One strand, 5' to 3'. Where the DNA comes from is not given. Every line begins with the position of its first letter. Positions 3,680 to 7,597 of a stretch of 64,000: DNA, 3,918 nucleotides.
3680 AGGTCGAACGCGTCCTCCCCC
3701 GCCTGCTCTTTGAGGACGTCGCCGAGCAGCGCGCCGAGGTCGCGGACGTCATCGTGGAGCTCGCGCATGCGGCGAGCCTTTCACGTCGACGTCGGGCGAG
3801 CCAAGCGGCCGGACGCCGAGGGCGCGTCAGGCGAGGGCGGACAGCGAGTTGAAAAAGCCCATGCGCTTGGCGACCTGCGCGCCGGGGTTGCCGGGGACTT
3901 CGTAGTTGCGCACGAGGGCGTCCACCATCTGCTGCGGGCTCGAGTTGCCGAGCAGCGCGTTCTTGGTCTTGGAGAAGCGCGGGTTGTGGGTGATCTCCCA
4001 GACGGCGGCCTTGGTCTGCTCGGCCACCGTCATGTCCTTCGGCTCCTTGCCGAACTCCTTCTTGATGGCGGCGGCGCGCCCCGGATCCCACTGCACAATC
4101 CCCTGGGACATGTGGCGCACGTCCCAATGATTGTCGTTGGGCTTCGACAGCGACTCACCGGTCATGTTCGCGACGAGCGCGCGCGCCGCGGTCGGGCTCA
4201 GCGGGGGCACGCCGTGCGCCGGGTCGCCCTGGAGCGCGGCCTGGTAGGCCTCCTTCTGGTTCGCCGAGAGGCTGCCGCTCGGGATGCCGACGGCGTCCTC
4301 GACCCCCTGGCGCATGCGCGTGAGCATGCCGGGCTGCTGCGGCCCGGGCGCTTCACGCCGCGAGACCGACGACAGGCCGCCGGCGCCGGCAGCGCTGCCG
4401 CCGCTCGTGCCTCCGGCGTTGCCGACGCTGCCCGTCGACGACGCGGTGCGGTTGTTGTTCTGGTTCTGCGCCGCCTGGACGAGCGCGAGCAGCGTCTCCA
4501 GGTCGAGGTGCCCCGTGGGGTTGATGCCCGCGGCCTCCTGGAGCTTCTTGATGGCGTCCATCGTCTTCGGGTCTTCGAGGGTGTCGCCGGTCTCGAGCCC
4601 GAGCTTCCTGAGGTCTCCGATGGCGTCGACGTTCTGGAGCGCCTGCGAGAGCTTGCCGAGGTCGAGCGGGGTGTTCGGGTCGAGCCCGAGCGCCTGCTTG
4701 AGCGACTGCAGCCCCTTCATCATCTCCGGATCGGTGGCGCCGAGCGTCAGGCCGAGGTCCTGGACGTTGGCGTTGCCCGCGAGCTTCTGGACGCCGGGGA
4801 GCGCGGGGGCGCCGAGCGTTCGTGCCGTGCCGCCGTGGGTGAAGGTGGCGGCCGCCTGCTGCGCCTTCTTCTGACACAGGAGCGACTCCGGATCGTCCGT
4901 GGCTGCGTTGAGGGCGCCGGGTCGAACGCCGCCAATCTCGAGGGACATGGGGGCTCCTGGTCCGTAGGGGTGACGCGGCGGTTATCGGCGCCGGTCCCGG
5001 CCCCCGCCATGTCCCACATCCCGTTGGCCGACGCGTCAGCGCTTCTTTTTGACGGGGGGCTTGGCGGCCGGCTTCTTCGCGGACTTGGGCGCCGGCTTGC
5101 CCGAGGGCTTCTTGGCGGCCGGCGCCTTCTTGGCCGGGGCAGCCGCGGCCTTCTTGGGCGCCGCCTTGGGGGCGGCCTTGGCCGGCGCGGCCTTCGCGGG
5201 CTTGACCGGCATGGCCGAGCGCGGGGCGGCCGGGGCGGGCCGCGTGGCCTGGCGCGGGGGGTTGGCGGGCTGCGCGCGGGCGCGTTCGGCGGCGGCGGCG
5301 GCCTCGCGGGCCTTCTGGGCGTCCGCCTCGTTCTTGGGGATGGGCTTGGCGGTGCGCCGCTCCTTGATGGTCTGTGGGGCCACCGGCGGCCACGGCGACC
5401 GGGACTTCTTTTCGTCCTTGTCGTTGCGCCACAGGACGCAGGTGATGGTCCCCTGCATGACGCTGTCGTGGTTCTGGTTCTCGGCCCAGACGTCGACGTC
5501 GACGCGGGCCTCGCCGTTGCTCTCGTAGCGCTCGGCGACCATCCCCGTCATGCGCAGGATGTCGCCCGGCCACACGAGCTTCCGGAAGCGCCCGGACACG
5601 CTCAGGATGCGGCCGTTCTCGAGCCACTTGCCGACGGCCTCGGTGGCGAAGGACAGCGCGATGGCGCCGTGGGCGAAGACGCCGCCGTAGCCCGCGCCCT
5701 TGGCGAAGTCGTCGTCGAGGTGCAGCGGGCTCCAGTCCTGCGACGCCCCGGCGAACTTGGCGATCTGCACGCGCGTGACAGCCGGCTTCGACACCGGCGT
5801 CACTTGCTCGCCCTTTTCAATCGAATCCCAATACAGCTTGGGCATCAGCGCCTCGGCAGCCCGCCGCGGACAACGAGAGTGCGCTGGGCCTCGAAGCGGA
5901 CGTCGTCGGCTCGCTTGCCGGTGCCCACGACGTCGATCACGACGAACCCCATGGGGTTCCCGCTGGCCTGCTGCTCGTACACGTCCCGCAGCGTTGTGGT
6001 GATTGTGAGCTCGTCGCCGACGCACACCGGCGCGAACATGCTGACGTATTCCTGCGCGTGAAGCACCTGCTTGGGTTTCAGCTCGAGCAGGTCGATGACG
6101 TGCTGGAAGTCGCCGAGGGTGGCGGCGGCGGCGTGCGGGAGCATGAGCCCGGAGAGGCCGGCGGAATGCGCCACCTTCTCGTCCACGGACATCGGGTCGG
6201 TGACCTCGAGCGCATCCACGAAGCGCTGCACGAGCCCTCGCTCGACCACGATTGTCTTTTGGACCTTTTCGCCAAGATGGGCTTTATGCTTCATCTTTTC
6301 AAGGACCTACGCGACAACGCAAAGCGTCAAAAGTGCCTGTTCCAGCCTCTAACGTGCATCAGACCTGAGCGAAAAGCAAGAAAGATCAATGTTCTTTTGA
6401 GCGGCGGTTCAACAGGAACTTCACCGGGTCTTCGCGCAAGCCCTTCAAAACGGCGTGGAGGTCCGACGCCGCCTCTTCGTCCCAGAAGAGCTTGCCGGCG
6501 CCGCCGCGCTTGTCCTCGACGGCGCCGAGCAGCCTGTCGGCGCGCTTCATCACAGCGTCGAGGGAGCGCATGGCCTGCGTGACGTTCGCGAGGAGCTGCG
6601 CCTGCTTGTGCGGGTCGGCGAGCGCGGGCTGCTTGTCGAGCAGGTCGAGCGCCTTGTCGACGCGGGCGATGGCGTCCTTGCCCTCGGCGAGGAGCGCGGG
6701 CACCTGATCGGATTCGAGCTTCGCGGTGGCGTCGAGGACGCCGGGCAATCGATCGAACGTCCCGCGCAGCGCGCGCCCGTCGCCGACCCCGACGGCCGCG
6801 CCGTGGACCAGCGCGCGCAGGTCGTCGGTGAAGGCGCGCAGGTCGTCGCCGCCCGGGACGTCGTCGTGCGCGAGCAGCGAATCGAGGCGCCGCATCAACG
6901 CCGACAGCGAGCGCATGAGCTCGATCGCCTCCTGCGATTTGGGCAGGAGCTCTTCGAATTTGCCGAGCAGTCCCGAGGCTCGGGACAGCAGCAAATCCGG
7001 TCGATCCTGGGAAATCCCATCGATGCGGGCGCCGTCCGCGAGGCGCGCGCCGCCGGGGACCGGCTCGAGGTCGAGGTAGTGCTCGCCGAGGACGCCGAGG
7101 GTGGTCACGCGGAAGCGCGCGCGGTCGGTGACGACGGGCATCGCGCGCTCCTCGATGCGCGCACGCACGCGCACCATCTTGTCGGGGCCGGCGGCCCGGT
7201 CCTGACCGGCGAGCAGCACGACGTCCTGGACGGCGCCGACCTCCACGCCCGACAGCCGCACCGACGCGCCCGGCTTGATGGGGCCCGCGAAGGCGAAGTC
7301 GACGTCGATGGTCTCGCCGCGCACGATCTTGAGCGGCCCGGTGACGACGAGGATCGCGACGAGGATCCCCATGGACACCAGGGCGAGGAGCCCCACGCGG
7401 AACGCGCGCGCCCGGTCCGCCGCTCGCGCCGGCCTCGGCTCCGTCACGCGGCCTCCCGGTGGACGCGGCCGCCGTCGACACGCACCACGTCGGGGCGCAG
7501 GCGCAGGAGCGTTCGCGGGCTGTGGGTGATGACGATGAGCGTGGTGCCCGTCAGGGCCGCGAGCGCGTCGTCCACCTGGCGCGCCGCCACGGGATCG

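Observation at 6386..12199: UbiB kinase coupled to an Mla/Mce-type transporter with two different ATPases and two different permeases whose ATP-site defects are complementary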

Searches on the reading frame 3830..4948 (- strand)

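Call 77: search_protein_families(library=pfam, proteins=[window:3830-4948:-], max_evalue=0.001)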
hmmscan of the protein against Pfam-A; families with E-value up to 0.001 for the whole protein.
window:3830-4948:- (373 aa): 2 families
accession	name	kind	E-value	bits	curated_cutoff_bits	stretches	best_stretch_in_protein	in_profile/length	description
PF18013.6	Phage_lysozyme2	-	4.9e-13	49.9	28.2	1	251-362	16-129/140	Phage tail lysozyme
PF01471.23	PG_binding_1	-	5.7e-07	30.1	23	1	113-156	12-57/57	Putative peptidoglycan binding domain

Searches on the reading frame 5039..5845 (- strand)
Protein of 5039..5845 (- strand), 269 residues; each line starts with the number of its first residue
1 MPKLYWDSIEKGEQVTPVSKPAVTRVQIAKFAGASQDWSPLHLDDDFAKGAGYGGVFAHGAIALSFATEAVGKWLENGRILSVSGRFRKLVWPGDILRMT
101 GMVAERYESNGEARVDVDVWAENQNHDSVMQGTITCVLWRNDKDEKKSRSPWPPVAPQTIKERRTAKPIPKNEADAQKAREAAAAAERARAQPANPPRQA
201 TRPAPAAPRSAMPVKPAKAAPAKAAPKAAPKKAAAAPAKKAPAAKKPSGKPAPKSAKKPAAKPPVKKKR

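Call 77: search_protein_families(library=pfam, proteins=[window:5039-5845:-], max_evalue=0.001)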
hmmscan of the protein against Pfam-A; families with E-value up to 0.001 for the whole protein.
window:5039-5845:- (269 aa): 2 families
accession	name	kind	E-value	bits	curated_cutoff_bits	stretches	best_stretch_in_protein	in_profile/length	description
PF01575.25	MaoC_dehydratas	-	7.5e-17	61.5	27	1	12-110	7-108/123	MaoC like domain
PF13452.11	FAS1_DH_region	-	0.00011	22.7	22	1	13-111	5-108/132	FAS1-like, dehydratase domain region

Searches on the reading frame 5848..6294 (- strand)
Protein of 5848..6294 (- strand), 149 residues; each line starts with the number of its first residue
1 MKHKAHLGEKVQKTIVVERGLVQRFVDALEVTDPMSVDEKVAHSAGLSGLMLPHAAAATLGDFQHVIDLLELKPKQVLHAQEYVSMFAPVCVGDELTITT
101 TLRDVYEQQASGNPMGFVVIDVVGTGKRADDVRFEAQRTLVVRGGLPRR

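Call 77: search_protein_families(library=pfam, proteins=[window:5848-6294:-], max_evalue=0.001)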
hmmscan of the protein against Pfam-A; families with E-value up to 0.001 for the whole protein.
window:5848-6294:- (149 aa): 2 families
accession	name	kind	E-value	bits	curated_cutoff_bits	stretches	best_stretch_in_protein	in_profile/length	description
PF13452.11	FAS1_DH_region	-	1.5e-18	67.6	22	1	12-127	9-124/132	FAS1-like, dehydratase domain region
PF22622.2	MFE-2_hydrat-2_N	-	1.8e-05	25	27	1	57-144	47-130/130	MFE-2 hydratase 2 N-terminal domain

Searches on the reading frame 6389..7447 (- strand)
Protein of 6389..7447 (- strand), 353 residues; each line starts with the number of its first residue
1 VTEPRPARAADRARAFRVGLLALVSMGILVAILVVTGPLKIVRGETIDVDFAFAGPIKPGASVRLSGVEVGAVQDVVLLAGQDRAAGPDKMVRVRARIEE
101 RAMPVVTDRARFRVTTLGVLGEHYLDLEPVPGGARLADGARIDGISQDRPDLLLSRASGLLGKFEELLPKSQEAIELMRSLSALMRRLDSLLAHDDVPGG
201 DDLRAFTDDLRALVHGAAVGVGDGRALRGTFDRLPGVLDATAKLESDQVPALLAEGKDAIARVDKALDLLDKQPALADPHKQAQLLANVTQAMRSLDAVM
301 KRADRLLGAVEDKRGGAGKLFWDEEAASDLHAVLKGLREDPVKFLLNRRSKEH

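Call 3: search_protein_families(library=pfam, proteins=[window:6389-7447:-], max_evalue=0.01)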
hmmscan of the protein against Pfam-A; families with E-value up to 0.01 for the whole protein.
window:6389-7447:- (353 aa): 2 families
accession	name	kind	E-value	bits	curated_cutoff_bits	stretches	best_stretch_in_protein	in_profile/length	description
PF02470.25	MlaD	-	5.1e-13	49.5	25.1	1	44-129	2-80/81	MlaD protein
PF12699.13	phiKZ_IP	-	0.0066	16.1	27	0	281-338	305-357/387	phiKZ-like phage internal head proteins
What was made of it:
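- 6386..7447 (-): Long MlaD/MCE protein (353 aa): N-terminal membrane helix, one MCE domain, then a helical tail of about 200 aa ending in a conserved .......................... motif. PF02470 E = 5.1e-13 (call 3).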

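Call 4: search_protein_families(library=ncbifam, proteins=[window:6389-7447:-], max_evalue=0.01)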
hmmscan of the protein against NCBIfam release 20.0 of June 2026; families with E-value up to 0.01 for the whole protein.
window:6389-7447:- (353 aa): 4 families
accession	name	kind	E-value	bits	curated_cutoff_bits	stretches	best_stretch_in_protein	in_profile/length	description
TIGR00996.1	Mtu_fam_mce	paralog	2.1e-14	53.4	140.5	1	18-273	2-235/291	MCE family protein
TIGR04430.1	OM_asym_MlaD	equivalog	1.7e-10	40.8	135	1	16-143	7-128/146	outer membrane lipid asymmetry maintenance protein MlaD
NF008070.2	PRK10807.1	equivalog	0.0068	15.1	525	0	57-102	293-339/542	intermembrane transport protein PqiB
NF047463.1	CllEntPrLepto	equivalog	0.0098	15.4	400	0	15-80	6-72/250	mammalian cell entry protein Mce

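Call 31: search_solved_structures(query=window:6389-7447:-, max_evalue=0.01)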
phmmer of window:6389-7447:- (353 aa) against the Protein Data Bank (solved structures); distinct sequences matched with E-value up to 0.01: 6.
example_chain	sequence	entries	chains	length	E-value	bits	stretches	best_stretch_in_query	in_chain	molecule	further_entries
8fed_B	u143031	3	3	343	2.1e-05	27.1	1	14-169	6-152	Virulence factor Mce family protein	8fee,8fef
9n8w_B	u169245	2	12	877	6.4e-05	25.6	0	42-80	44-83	Intermembrane transport protein YebT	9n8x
6v0c_A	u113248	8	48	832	0.0031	20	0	44-80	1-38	Intermembrane transport protein YebT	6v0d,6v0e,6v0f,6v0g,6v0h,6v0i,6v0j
7see_A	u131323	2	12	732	0.0048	19.4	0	43-80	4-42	MCE family protein, Intermembrane transport protein YebT chimera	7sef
7d08_G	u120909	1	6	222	0.0072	18.8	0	18-78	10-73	MCE family protein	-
6z5u_E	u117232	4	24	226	0.0074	18.8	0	18-78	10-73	MCE family protein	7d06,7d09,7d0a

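Call 51: search_solved_structures(query=A2, max_evalue=0.01, show_alignments=2)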
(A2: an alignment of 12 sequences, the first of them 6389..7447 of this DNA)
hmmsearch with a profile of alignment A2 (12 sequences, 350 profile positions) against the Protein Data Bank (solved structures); distinct sequences matched with E-value up to 0.01: 23.
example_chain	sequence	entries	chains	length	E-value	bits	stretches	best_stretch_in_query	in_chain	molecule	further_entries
6xbd_A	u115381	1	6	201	2.7e-12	49.8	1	5-138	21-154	Phospholipid ABC transporter-binding protein MlaD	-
6zy2_A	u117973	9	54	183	2.7e-12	49.8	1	5-138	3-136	YrbD protein | Outer membrane lipid asymmetry maintenance protein MlaD | Intermembrane phospholipid transport system binding protein MlaD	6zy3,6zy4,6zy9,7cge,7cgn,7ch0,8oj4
6z5u_E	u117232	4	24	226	8.5e-11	44.9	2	96-137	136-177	MCE family protein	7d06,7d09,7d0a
7d08_G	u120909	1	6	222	9.1e-11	44.8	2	96-137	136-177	MCE family protein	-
5uw8_A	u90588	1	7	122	2e-10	43.7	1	34-137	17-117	Probable phospholipid ABC transporter-binding protein MlaD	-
5uw2_A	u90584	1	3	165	3.8e-10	42.8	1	35-138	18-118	Probable phospholipid ABC transporter-binding protein MlaD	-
6ic4_A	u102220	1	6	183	4.2e-10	42.6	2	96-137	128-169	Toluene tolerance efflux transporter (ABC superfamily, PerI-bind)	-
8hpz_A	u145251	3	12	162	4.7e-10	42.5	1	38-138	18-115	Intermembrane phospholipid transport system binding protein MlaD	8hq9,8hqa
9n8w_B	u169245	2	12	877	5.7e-10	42.2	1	20-110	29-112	Intermembrane transport protein YebT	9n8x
7ch8_A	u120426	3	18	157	6.8e-09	38.7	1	5-139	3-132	MlaD domain-containing protein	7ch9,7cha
8fed_B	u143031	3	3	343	4.2e-08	36.1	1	10-292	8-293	Virulence factor Mce family protein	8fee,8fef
6v0c_A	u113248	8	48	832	4.6e-08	35.9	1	38-110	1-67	Intermembrane transport protein YebT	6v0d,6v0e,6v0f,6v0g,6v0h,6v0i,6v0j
13hr_I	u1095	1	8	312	9.8e-08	34.9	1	170-316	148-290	Mce/MlaD domain-containing protein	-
7see_A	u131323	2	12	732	6.6e-07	32.1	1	37-110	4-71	MCE family protein, Intermembrane transport protein YebT chimera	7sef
8qad_A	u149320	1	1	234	6.5e-06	28.8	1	154-244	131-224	sc-apCC-6-LLIA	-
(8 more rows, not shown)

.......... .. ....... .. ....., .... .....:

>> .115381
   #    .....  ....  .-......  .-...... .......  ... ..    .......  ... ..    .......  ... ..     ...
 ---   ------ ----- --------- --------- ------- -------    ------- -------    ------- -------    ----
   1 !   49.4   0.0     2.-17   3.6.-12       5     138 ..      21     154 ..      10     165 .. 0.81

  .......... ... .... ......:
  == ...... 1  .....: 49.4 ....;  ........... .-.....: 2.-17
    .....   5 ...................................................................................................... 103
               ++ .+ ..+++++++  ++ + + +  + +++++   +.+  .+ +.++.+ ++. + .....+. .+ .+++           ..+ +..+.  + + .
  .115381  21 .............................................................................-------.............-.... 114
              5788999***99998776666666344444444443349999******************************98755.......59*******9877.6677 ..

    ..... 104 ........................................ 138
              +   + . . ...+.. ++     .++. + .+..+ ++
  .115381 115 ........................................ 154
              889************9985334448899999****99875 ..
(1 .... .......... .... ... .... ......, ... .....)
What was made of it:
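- On Mla/MCE-type ABC transporter (MlaE-fold): The family profile hits MlaD at 2.7e-12 (call 51).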

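Call 52: search_protein_families(library=pfam, alignment_id=A2, max_evalue=1)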
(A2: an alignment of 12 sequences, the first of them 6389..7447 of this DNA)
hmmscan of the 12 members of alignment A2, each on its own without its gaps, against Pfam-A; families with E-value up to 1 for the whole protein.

A. member 1, window:6389-7447:- (353 aa): 4 families
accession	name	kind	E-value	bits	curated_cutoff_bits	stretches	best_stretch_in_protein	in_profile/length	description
PF02470.25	MlaD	-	5.1e-13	49.5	25.1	1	44-129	2-80/81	MlaD protein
PF12699.13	phiKZ_IP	-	0.0066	16.1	27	1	281-338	305-357/387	phiKZ-like phage internal head proteins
PF05298.16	Bombinin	-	0.056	13.6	21.4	0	172-195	75-98/141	Bombinin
PF25610.1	HR1_TOCA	-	0.26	12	27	1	263-312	39-88/90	TOCA family HR1 domain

B. families by the number of members that match (of 12 scanned): 21 families
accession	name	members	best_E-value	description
PF02470.25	MlaD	12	1.6e-17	MlaD protein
PF12699.13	phiKZ_IP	1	0.0066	phiKZ-like phage internal head proteins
PF06103.16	DUF948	1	0.0077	Bacterial protein of unknown function (DUF948)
PF13729.12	TraF_2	1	0.0096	F plasmid transfer operon, TraF, protein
PF14523.12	Syntaxin_2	1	0.015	Syntaxin-like protein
PF08663.15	HalX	1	0.037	HalX domain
PF05298.16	Bombinin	1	0.056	Bombinin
PF04003.17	Utp12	1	0.06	Dip2/Utp12 Family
PF07464.16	ApoLp-III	1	0.067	Apolipophorin-III precursor (apoLp-III)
PF09486.15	HrpB7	1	0.093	Bacterial type III secretion protein (HrpB7)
PF07798.16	CCDC90-like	1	0.095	Coiled-coil domain-containing protein 90-like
PF23005.1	DUF7032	1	0.11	Domain of unknown function (DUF7032)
PF02183.23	HALZ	1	0.11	Homeobox associated leucine zipper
PF11837.13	INV_N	1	0.13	Beta-fructofuranosidase, N-terminal domain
PF16591.11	HBM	1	0.15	Helical bimodular sensor domain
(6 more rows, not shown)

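Call 71: predict_structure(protein=window:6389-7447:-)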
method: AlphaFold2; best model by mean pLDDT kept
length: 353 residues; sequences in the alignment: 1
mean_pLDDT: 46.5   pTM: 0.32
mean pLDDT of the five models: 46.5, 44.9, 42.7, 41.9, 41.0
residues with pLDDT >= 90: 0; 70-90: 41; 50-70: 100; < 50: 212
segments of 3 or more residues with pLDDT < 50: 1-13, 17-19, 25-171, 217-231, 313-329
pLDDT, mean of each block of 10 residues (from residue 1): 37 48 49 36 33 34 32 30 32 33 22 25 27 25 29 41 43 54 62 55 62 50 40 50 52 72 75 64 75 76 66 43 46 56 57 45
secondary structure, 60 per line:
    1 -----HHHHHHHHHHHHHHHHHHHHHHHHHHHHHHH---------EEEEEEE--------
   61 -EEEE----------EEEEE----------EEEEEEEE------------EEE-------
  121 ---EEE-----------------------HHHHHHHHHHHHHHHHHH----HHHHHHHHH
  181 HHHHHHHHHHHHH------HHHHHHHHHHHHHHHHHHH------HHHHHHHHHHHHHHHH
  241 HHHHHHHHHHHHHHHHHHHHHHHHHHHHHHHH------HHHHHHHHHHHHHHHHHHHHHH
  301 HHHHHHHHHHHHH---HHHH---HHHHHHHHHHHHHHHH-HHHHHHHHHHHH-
elements in order: H6-36 E46-52 E62-65 E76-80 E91-98 E111-113 E124-126 H150-167 H172-193 H200-218 H225-272 H279-313 H317-320 H324-339 H341-352
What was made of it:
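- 6386..7447 (-): A single-sequence AF2 model is low confidence (pLDDT 46.5) but shows TM helix, then beta strands, then helices 150-352 (call 71).
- Tried and rejected: Mean pLDDT was 46.5 (call 71).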
